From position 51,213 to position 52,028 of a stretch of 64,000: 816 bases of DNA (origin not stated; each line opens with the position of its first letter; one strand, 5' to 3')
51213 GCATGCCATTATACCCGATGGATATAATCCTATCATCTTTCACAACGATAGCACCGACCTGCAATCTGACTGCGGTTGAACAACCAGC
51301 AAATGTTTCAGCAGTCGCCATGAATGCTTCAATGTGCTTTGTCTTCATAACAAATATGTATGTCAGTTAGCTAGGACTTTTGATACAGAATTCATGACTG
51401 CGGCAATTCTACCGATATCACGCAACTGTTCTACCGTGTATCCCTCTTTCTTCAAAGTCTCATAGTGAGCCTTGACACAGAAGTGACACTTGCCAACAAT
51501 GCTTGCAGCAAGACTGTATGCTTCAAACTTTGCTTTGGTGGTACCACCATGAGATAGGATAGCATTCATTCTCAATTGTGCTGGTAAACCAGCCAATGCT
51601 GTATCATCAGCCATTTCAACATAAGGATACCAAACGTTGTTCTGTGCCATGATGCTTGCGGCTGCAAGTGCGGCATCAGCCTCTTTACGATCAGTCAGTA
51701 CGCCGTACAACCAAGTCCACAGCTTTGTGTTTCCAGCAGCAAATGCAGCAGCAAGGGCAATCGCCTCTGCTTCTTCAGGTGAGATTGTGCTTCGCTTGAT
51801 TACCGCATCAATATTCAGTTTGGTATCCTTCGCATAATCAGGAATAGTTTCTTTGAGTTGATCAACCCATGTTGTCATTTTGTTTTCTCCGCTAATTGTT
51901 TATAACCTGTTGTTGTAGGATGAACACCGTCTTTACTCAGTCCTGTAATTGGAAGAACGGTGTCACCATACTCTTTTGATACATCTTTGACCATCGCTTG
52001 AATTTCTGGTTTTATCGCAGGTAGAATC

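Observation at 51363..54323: Phage-encoded stress/redox module: Hsp20 - metallophosphoesterase - 2-Cys peroxiredoxin - SGNH hydrolase - AhpD-like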

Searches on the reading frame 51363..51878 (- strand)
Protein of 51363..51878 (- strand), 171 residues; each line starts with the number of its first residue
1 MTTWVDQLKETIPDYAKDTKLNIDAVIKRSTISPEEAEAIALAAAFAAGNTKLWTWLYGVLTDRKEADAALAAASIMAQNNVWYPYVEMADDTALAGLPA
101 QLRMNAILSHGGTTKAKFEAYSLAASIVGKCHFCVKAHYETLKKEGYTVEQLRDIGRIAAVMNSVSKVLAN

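Call 3: search_protein_families(library=pfam, proteins=[window:51363-51878:-], max_evalue=0.01)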
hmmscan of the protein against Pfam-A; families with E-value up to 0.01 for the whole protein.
window:51363-51878:- (171 aa): 1 family
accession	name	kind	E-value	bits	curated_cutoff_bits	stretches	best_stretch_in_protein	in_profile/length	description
PF02627.25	CMD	-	5.8e-11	42.7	23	1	101-169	9-76/84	Carboxymuconolactone decarboxylase family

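Call 4: search_protein_families(library=phrogs, proteins=[window:51363-51878:-], max_evalue=0.001)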
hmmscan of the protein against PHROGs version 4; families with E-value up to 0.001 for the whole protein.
window:51363-51878:- (171 aa): 0 families

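Call 6: search_protein_families(library=ncbifam, proteins=[window:51363-51878:-], max_evalue=0.01)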
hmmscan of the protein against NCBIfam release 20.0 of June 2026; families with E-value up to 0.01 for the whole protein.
window:51363-51878:- (171 aa): 4 families
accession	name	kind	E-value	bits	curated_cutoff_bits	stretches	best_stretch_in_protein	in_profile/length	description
TIGR00777.1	ahpD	subfamily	3e-32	111.9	191.95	1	5-170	2-169/177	alkylhydroperoxidase, AhpD family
TIGR00778.1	ahpD_dom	domain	2e-08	33.6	27.8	1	112-160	2-50/51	alkylhydroperoxidase AhpD family core domain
TIGR01926.1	peroxid_rel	subfamily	0.0026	17.6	81.8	1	106-145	52-93/178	peroxidase-related enzyme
TIGR04169.1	perox_w_seleSAM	hypoth_equivalog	0.0042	17.1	120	0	106-164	32-90/109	arsenosugar biosynthesis-associated peroxidase-like protein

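Call 9: search_dna_similar(query=window:51363-51878:-, collection=phages, mode=protein, max_rows=30, max_evalue=0.001)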
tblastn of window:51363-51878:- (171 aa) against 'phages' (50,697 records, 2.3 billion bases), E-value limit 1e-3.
Records with a match: 1; places in all: 1; records where one place covers at least 80% of the query: 1.
Best place of each record, by identity: <60% 1.
By first word of the organism name: Ralstonia 1.
By host as written in the record: Ralstonia solanacearum R300, UW27 1.
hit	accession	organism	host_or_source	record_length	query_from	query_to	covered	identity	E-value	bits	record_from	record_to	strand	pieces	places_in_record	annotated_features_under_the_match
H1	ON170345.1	Ralstonia phage YO375_1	Ralstonia solanacearum R300, UW27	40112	4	170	98%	51.8%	4e-38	143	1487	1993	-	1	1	record has no annotation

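Call 13: find_related_loci(query=window:51363-51878:-, collection=viral_contigs, flank=6000)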
Query window:51363-51878:- (171 aa) in viral_contigs; peptide patterns used: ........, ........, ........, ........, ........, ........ (x = any residue, [..] = any of these).
599 stretches matched a pattern (row limit reached: there are more); 595 encode a relative of the query (tblastn E <= 1e-3); the best 80 are kept; 80 distinct loci.
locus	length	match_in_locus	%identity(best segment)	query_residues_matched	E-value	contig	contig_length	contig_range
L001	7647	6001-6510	81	1-170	3e-93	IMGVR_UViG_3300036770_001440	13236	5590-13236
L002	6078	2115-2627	85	1-171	3e-93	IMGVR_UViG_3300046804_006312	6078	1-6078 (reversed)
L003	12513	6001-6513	88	1-171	3e-93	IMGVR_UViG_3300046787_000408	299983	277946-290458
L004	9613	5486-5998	85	1-171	7e-93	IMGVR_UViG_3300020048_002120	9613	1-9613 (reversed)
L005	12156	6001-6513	84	1-171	5e-91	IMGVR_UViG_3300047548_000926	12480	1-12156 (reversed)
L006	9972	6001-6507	80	1-169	5e-91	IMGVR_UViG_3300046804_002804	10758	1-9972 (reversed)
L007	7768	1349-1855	84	1-169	1e-90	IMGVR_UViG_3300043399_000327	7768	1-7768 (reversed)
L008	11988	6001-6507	84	1-169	1e-90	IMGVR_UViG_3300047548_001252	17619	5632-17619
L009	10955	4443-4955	83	1-171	6e-89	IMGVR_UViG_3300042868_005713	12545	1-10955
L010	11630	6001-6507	83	1-169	1e-88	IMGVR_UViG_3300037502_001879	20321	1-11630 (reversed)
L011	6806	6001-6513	83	1-171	2e-88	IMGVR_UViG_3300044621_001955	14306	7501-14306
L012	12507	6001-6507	83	1-169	2e-88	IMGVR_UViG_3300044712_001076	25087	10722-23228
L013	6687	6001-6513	83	1-171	2e-88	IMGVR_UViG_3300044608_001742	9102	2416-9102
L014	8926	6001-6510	79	1-169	5e-88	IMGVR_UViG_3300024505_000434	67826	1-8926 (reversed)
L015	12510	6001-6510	79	1-169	5e-88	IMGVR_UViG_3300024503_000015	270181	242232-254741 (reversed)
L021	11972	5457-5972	76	1-171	2e-87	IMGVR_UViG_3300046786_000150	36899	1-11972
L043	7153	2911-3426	74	1-171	7e-86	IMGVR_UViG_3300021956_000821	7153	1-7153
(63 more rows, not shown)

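Call 31: search_solved_structures(query=window:51363-51878:-, max_evalue=0.001, show_alignments=2)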
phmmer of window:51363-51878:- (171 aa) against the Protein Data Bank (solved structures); distinct sequences matched with E-value up to 0.001: 3.
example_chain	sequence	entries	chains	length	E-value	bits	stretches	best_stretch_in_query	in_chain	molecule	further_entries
1gu9_A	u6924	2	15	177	4.4e-21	78.7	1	5-170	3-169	ALKYLHYDROPEROXIDASE D | AhpD protein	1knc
1me5_A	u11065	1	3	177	8.4e-21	77.7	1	5-170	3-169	ALKYLHYDROPEROXIDASE D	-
1lw1_A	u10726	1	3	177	7.9e-20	74.6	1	5-170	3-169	ALKYLHYDROPEROXIDASE D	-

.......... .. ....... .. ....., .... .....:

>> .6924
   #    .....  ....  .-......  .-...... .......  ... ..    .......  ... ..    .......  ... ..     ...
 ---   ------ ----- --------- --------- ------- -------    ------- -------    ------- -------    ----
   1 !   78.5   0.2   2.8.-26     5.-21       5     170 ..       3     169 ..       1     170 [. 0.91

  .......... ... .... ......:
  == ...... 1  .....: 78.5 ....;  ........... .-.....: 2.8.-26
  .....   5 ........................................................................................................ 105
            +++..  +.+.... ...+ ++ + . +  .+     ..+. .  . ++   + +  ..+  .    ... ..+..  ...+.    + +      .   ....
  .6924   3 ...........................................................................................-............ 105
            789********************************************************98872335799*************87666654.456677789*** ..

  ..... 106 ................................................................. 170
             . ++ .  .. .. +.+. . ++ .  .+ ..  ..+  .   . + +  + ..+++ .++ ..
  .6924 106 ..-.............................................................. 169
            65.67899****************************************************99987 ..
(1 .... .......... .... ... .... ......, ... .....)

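Call 40: find_related_loci(query=window:51363-51878:-, collection=genome_contigs, flank=4000)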
Query window:51363-51878:- (171 aa) in genome_contigs; peptide patterns used: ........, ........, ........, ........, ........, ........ (x = any residue, [..] = any of these).
600 stretches matched a pattern (row limit reached: there are more); 406 encode a relative of the query (tblastn E <= 1e-3); the best 80 are kept; 80 distinct loci.
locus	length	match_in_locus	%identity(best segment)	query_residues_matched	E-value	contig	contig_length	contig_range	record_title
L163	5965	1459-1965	81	1-169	2e-93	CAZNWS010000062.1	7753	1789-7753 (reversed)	MAG TPA_asm: uncultured Hydrogenophaga sp. isolate SRP069133_co1_108 genome assembly, contig: NODE_11271_length_7753_cov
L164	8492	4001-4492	68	4-169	6e-73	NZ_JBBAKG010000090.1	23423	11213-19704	MAG: Haliscomenobacter sp. isolate EUL_031 ctg90-EUL_031, whole genome shotgun sequence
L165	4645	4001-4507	66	1-169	5e-67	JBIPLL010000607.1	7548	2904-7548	MAG: Beijerinckiaceae bacterium isolate ME2012-09-07_3300043786_group4_bin6 Rohwer_bin1940_scaffold_13044_c1, whole geno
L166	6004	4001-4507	66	1-169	6e-66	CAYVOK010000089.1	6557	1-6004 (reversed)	MAG TPA_asm: uncultured Acidimicrobiaceae bacterium isolate SRP193358_co1_762 genome assembly, contig: NODE_36857_length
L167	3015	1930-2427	56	4-169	9e-63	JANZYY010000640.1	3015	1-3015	MAG: Fischerella sp. isolate SKW105 NODE_638_length_3015_cov_3.545269, whole genome shotgun sequence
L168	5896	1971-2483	53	1-168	2e-59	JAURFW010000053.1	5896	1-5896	MAG: Bacteroidota bacterium isolate SFB_3D_50_2 k141_1622623_length_5896_cov_13.2664, whole genome shotgun sequence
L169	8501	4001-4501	52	4-169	6e-59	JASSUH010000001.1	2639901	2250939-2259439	MAG: Mycoavidus cysteinexigens isolate BRE-AD051 scaffold_1, whole genome shotgun sequence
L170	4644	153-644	56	8-170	2e-58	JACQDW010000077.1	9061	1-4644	MAG: Burkholderiales bacterium isolate NC_groundwater_1005_Pr1_S-0.65um_49_9 Montesol18_Sp65_coassembly_scaffold_518535,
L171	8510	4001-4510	50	1-169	5e-58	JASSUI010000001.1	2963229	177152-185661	MAG: Mycoavidus cysteinexigens isolate BRE-AV005 scaffold_1, whole genome shotgun sequence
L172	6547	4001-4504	54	4-170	5e-57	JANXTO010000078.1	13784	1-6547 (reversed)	MAG: Undibacterium sp. isolate 338R_metabat_85_sub 338R_k141_978005, whole genome shotgun sequence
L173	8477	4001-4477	53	4-163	1e-56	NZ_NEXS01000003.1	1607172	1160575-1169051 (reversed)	Advenella sp. S44 Contig_49, whole genome shotgun sequence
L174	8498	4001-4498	58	4-170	1e-56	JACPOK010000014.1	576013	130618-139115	MAG: Burkholderiales bacterium isolate NC_groundwater_599_Pr5_B-0.1um_66_30 alan_book_18_scaffold_87624, whole genome sh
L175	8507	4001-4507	55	4-170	7e-56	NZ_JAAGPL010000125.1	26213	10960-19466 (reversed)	Burkholderia sp. Ac-20353 NODE_108_length_26213_cov_22.733535/0, whole genome shotgun sequence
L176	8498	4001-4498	56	4-170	8e-56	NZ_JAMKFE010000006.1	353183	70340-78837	Caldimonas mangrovi strain S2-27 Scaffold6, whole genome shotgun sequence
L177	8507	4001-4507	53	4-170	3e-55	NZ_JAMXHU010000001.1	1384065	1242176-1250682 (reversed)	Ralstonia mojiangensis strain 21MJYT02-10 Scaffold1, whole genome shotgun sequence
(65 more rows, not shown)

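Call 58: search_protein_families(library=pfam, proteins=[L043:1616-2251:+, L021:4799-5455:+, L005:4942-5316:+, L021:4153-4785:+], max_evalue=0.001)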
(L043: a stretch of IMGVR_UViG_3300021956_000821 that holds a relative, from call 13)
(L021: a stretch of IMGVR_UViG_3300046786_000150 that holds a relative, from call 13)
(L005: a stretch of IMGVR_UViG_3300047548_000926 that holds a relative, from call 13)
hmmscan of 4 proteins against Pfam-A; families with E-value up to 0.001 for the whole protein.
L043:1616-2251:+ (211 aa): 1 family
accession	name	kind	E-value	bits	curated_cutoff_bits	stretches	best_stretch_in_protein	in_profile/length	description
PF00596.27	Aldolase_II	-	1e-27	97.7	22.2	1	4-205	2-182/183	Class II Aldolase and Adducin N-terminal domain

L021:4799-5455:+ (218 aa): 1 family
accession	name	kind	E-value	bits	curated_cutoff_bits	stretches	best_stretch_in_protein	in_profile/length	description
PF03741.22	TerC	-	2.9e-42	144.9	27.8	1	10-178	2-177/178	Integral membrane protein TerC family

L005:4942-5316:+ (124 aa): 1 family
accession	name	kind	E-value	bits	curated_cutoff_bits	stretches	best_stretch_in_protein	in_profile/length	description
PF08883.16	DOPA_dioxygen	-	3.6e-23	82.2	25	1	16-113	1-105/106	Dopa 4,5-dioxygenase family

L021:4153-4785:+ (210 aa): 0 families

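Call 62: find_encoding_contigs(protein=window:51363-51878:-, flank=3000, max_places=6)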
Protein window:51363-51878:- (171 aa): 11 contigs read that carry it; 6 places shown.
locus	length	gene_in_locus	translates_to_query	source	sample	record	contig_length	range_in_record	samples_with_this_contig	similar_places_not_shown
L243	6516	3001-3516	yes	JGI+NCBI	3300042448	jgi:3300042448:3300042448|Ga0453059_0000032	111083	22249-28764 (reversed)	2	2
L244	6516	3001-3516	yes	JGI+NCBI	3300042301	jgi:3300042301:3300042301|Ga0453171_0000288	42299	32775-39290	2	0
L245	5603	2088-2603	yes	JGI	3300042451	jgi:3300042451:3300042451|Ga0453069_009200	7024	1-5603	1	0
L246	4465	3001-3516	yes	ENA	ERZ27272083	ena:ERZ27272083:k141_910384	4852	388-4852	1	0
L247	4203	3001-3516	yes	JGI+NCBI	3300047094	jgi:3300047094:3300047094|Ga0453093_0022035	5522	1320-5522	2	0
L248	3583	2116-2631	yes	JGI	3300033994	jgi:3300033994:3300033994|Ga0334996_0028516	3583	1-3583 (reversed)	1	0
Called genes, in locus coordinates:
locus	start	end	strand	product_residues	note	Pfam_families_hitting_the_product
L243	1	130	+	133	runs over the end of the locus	PF01818:Translat_reg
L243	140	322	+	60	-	-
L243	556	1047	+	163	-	PF00011:HSP20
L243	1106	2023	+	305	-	PF00149:Metallophos (faint), PF12850:Metallophos_2 (faint)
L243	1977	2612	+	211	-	PF00578:AhpC-TSA, PF08534:Redoxin (weak)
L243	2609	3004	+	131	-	PF13472:Lipase_GDSL_2 (faint)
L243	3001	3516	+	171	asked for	PF02627:CMD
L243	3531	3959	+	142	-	PF00383:dCMP_cyt_deam_1, PF14437:MafB19-deam, PF14439:Bd3614-deam (faint)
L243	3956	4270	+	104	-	-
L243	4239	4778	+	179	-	PF01503:PRA-PH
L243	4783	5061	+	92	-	PF03819:MazG (weak)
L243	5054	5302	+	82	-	-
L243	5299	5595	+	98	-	-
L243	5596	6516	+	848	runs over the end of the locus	PF03104:DNA_pol_B_exo1, PF00136:DNA_pol_B, PF20286:divDNApol (weak)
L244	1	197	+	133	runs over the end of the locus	PF01818:Translat_reg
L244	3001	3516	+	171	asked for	PF02627:CMD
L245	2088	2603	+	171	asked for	PF02627:CMD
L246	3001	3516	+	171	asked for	PF02627:CMD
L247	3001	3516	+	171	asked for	PF02627:CMD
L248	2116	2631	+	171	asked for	PF02627:CMD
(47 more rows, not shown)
